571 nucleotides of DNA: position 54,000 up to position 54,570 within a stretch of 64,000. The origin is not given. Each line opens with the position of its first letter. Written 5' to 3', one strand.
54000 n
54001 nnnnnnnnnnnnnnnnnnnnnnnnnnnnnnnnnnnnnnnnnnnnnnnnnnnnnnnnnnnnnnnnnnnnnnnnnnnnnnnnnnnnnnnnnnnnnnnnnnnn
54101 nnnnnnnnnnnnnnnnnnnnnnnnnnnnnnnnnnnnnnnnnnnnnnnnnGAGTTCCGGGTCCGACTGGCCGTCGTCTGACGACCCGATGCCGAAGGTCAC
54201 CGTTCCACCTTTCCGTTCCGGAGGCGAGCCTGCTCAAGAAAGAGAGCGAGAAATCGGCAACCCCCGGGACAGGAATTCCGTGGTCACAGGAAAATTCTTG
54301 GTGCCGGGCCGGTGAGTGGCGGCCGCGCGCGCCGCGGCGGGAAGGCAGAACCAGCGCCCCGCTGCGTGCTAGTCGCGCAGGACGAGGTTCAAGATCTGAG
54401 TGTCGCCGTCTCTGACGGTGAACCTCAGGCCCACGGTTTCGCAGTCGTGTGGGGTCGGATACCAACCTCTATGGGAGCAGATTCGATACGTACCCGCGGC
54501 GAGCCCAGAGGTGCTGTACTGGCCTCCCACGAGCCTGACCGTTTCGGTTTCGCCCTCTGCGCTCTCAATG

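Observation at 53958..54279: Multi-copy 80-aa stand-alone MshEN-like gene with a conserved leader carrying a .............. box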

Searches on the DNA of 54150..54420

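Call 68: search_rna_families(source=window, start=54150, end=54420, threshold=evalue, max_evalue=1)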
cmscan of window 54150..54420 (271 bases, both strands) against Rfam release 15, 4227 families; matches with E-value up to 1: 0.
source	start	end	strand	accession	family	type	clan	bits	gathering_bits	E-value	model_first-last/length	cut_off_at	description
